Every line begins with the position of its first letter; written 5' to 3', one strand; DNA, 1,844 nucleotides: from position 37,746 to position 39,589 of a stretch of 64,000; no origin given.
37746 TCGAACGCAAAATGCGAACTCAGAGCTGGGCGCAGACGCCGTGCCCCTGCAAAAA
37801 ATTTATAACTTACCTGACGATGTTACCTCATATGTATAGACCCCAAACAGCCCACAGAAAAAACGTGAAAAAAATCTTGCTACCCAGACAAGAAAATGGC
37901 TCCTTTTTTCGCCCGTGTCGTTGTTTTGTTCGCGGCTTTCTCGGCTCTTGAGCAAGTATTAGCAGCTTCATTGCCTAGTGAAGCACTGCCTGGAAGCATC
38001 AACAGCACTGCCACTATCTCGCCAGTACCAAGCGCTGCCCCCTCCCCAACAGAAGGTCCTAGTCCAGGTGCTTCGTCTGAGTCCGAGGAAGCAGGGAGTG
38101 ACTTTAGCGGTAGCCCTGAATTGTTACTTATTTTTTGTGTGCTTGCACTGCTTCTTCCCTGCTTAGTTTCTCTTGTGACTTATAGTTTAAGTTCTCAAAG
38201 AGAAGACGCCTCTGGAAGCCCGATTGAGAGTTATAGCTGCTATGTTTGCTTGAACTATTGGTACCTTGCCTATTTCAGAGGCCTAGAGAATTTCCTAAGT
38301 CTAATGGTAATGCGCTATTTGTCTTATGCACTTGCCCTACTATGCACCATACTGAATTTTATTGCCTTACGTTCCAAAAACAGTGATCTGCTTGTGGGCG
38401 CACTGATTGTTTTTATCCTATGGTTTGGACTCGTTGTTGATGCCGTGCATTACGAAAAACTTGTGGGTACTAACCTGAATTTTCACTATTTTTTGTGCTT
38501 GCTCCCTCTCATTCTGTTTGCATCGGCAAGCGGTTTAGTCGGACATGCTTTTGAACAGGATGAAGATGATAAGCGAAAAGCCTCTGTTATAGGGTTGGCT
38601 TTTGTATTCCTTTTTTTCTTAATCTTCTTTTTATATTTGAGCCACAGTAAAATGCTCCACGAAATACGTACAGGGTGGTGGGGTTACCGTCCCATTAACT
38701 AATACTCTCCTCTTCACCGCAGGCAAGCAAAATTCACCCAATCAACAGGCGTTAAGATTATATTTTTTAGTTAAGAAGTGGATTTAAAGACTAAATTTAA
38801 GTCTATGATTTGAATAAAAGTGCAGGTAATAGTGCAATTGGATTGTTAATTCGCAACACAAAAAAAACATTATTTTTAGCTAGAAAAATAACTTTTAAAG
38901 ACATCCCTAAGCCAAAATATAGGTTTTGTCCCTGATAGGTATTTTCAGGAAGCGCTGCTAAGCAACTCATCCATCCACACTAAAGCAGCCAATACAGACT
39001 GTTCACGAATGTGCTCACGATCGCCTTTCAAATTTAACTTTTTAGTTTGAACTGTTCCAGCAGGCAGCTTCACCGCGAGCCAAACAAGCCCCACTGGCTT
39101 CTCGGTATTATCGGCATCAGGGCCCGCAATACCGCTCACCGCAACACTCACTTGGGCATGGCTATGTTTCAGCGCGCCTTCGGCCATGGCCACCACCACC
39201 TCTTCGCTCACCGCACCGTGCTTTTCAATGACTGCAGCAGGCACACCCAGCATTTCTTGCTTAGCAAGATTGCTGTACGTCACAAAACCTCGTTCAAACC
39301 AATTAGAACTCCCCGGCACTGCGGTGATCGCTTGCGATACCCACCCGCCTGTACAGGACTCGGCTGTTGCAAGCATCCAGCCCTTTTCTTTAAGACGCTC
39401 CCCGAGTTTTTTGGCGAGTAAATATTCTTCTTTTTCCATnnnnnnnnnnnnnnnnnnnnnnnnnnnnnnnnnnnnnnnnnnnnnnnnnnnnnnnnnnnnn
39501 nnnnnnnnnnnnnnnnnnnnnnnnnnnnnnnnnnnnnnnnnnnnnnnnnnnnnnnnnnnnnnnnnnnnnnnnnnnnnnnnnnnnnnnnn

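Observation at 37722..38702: Small islet (MITE-like element + regulon motif + novel membrane protein) inserted into the conserved pncC(cinA)-recA pair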

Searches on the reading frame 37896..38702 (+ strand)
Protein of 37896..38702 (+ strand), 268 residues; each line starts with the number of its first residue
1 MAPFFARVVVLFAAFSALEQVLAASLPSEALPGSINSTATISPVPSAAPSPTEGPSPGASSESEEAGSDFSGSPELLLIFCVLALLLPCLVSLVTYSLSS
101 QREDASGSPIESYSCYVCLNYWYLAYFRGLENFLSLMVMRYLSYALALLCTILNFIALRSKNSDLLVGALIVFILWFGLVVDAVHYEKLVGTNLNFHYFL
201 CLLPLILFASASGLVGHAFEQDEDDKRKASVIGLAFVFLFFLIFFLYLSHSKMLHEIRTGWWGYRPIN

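Call 8: search_protein_families(library=pfam, proteins=[window:37896-38702:+], max_evalue=0.1)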
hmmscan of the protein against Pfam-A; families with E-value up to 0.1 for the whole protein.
window:37896-38702:+ (268 aa): 1 family
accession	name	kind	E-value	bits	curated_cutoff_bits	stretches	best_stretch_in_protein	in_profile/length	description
PF25044.1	DUF7789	-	0.099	13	25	1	75-184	15-122/129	Domain of unknown function (DUF7789)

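Call 9: find_homologous_proteins(query=window:37896-38699:+, max_evalue=0.01)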
Query window:37896-38699:+ (268 aa): 1 proteins with E <= 0.01 among 5194 candidates.
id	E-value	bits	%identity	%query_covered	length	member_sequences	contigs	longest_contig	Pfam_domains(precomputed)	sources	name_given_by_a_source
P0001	1.7e-170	584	100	100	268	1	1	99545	-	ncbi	-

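Call 10: find_encoding_contigs(protein=P0001, flank=10000, max_places=5)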
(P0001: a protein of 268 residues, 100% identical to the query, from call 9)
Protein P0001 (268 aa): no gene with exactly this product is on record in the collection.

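Call 33: search_protein_representatives(protein=window:37896-38699:+)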
Query: 268 residues. Proteins with E-value up to 0.001 (for the whole library): 3; up to 1e-10: 1; up to 1e-30: 1. The best 3 are listed.
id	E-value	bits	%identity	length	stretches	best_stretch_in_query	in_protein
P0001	5.3e-171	583.6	100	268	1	1-268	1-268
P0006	3.1e-07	46.9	28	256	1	18-232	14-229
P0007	3.0e-06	43.6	23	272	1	28-231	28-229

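Call 34: predict_structure(protein=window:37896-38699:+)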
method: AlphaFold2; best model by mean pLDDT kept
length: 268 residues; sequences in the alignment: 1
mean_pLDDT: 60.0   pTM: 0.40
mean pLDDT of the five models: 60.0, 55.6, 52.8, 51.3, 48.4
residues with pLDDT >= 90: 0; 70-90: 71; 50-70: 127; < 50: 70
segments of 3 or more residues with pLDDT < 50: 1-4, 29-73, 108-111, 261-268
pLDDT, mean of each block of 10 residues (from residue 1): 49 60 50 37 39 39 40 52 60 58 51 60 65 66 76 79 78 78 66 60 68 69 72 74 69 55 45
secondary structure, 60 per line:
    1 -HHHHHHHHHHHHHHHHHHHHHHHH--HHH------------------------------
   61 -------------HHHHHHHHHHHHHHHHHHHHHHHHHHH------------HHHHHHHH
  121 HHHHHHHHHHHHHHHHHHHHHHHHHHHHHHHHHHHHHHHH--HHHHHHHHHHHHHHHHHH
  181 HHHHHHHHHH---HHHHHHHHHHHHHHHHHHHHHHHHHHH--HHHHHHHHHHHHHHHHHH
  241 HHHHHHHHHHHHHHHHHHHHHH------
elements in order: H2-25 H74-100 H113-160 H163-190 H194-220 H223-262

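Call 36: find_encoding_contigs(protein=P0006, flank=10000, max_places=5)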
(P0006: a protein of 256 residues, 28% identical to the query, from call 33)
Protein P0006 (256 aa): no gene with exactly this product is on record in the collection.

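Call 37: find_encoding_contigs(protein=P0007, flank=10000, max_places=5)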
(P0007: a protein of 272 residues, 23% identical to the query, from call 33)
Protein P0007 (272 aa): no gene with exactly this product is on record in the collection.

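Call 39: find_homologous_proteins(query=A1, max_evalue=0.01)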
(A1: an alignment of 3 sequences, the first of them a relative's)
Query A1 (3 sequences) (268 aa, profile of the alignment): 2 proteins with E <= 0.01 among 8000 candidates.
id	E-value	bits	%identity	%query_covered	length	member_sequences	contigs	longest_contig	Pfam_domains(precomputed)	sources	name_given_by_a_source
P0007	4.4e-119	414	24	78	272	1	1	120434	-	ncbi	-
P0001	3.7e-118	411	100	100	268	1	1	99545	-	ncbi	-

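Call 40: find_related_loci(query=A1, collection=metagenome_contigs, flank=10000)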
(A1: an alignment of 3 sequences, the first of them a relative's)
Query A1 (268 aa) in metagenome_contigs; peptide patterns used: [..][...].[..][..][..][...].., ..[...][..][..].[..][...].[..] (x = any residue, [..] = any of these).
600 stretches matched a pattern, but none encodes a relative of the query by tblastn (E <= 1e-3).

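Call 42: list_cluster_members(proteins=[P0006, P0007])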
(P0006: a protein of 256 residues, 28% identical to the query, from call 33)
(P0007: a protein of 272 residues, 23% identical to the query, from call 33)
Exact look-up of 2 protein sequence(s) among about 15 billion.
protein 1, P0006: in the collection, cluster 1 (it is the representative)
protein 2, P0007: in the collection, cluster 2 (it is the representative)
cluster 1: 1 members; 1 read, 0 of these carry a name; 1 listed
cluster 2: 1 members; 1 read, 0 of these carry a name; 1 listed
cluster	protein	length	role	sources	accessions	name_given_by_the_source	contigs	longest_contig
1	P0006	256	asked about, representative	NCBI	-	-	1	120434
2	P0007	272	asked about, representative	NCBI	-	-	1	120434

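Call 54: search_protein_families(library=pfam, proteins=[P0006, P0007], max_evalue=0.1)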
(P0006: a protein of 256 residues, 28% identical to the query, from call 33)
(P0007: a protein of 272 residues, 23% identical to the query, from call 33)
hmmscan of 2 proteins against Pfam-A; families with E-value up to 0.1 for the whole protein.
P0006 (256 aa): 1 family
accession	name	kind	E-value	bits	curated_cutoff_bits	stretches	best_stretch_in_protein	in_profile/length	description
PF03994.20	DUF350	-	0.06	13.9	26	0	157-236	49-123/133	Domain of Unknown Function (DUF350)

P0007 (272 aa): 0 families

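Call 59: predict_structure(alignment_id=A1)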
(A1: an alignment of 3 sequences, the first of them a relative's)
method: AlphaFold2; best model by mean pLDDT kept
length: 268 residues; sequences in the alignment: 3
mean_pLDDT: 52.8   pTM: 0.39
mean pLDDT of the five models: 52.8, 52.2, 51.2, 50.1, 49.0
residues with pLDDT >= 90: 0; 70-90: 21; 50-70: 137; < 50: 110
segments of 3 or more residues with pLDDT < 50: 1-9, 22-83, 85-92, 94-96, 98-116, 261-268
pLDDT, mean of each block of 10 residues (from residue 1): 43 51 45 32 36 38 34 41 46 46 42 47 58 66 72 74 69 65 55 55 63 62 61 59 61 59 40
secondary structure, 60 per line:
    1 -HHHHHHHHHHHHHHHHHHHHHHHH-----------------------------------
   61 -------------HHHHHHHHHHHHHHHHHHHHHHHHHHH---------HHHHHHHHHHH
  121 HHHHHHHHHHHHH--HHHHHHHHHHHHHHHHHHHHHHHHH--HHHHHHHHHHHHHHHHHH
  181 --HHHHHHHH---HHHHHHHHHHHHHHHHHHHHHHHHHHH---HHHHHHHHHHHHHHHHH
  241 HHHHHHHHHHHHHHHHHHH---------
elements in order: H2-25 H74-100 H110-133 H136-160 H163-180 H183-190 H194-220 H224-259

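Call 61: search_solved_structures(query=A1, max_evalue=1)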
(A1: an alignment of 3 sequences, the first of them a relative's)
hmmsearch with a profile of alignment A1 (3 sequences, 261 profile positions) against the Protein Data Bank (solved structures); distinct sequences matched with E-value up to 1: 1.
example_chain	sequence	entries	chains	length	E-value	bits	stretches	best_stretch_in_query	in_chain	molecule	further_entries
8qk3_E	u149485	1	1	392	0.56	12.5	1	28-91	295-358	Membrane cofactor protein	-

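Call 64: fold_search(model_id=the predicted structure, library=pdb)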
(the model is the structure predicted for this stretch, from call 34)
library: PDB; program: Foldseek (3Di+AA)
matches with E <= 10: 211; with E <= 0.001: 0
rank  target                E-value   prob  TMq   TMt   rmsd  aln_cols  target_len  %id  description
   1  8e0n_D                1.0e-01  0.80  0.25  0.35  21.8       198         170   16  Homotrimeric variant of tcTRP9, BGL18 (released 2023-04-12)
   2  6xr2_E                3.3e-01  0.91  0.24  0.35   5.4        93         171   19  Computationally designed right-handed alpha/alpha homotrimeric toroid with 3 repeats per subunit (released 2021-07-14)
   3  8e0m_F                4.4e-01  0.35  0.22  0.32  16.9       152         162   20  Homotrimeric variant of tcTRP9, BGL15 (released 2023-04-12)
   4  6xr2_F                4.7e-01  0.90  0.23  0.36   5.7        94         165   19  Computationally designed right-handed alpha/alpha homotrimeric toroid with 3 repeats per subunit (released 2021-07-14)
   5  6xr2_D                4.7e-01  0.51  0.26  0.38  21.2       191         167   14  Computationally designed right-handed alpha/alpha homotrimeric toroid with 3 repeats per subunit (released 2021-07-14)
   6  6e9z_A                5.2e-01  0.54  0.26  0.30  21.5       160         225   18  DHF119 filament (released 2018-11-21)
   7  8e0m_L                5.9e-01  0.57  0.23  0.34   9.7       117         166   19  Homotrimeric variant of tcTRP9, BGL15 (released 2023-04-12)
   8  8e0m_C                6.2e-01  0.54  0.23  0.35  12.7       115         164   21  Homotrimeric variant of tcTRP9, BGL15 (released 2023-04-12)
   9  8e0o_B                6.2e-01  0.54  0.23  0.29  16.0       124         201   18  Heterotrimeric variant of tcTRP9, hetBGL03-15-18 (released 2023-04-12)
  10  9dze_f                7.4e-01  0.35  0.25  0.25  21.2       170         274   20  Computationally Designed Bifaceted Protein Nanomaterial pD5-14 (released 2024-10-30)
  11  6xr2_A                7.8e-01  0.54  0.21  0.31   6.0        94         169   22  Computationally designed right-handed alpha/alpha homotrimeric toroid with 3 repeats per subunit (released 2021-07-14)
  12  6e9t_A                8.7e-01  0.89  0.26  0.31   4.5        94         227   18  DHF58 filament (released 2018-11-21)
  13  7qn5_E                8.7e-01  0.54  0.24  0.21   8.9       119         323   13  Cryo-EM structure of human full-length extrasynaptic alpha4beta3delta GABA(A)R in complex with nanobody Nb25 (released 2022-04-13)
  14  8e0n_B                8.7e-01  0.38  0.27  0.39  21.9       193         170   19  Homotrimeric variant of tcTRP9, BGL18 (released 2023-04-12)
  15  8e0m_G                9.8e-01  0.51  0.23  0.37  12.4       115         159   20  Homotrimeric variant of tcTRP9, BGL15 (released 2023-04-12)
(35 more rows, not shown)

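Call 71: search_protein_families(library=ncbifam, proteins=[P0001, P0006, P0007], max_evalue=0.01)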
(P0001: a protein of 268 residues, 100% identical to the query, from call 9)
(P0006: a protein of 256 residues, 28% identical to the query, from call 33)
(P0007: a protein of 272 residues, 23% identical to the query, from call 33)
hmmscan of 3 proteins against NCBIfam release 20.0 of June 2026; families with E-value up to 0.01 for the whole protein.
P0001 (268 aa): 0 families

P0006 (256 aa): 0 families

P0007 (272 aa): 0 families

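Call 79: search_dna_similar(query=P0001, collection=plasmids, mode=protein, max_evalue=0.001, max_rows=10)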
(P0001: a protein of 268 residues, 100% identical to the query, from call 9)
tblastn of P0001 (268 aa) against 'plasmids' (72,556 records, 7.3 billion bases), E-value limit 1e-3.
No match.

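Call 80: search_dna_similar(query=P0001, collection=phages, mode=protein, max_evalue=0.001, max_rows=10)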
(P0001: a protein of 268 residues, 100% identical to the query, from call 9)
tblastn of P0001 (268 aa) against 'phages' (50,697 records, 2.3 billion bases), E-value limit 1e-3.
No match.

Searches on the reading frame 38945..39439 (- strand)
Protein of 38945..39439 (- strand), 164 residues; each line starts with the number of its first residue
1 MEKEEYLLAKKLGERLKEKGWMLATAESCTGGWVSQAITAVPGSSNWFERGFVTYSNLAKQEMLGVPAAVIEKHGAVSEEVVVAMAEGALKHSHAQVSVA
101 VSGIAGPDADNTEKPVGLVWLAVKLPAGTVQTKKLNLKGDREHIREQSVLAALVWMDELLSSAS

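Call 8: search_protein_families(library=pfam, proteins=[window:38945-39439:-], max_evalue=0.1)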
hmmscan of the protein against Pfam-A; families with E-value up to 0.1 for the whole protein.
window:38945-39439:- (164 aa): 1 family
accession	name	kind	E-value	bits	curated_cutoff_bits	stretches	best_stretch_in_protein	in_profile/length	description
PF02464.23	CinA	-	9.7e-60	201.1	23.5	1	8-159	4-154/155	Competence-damaged protein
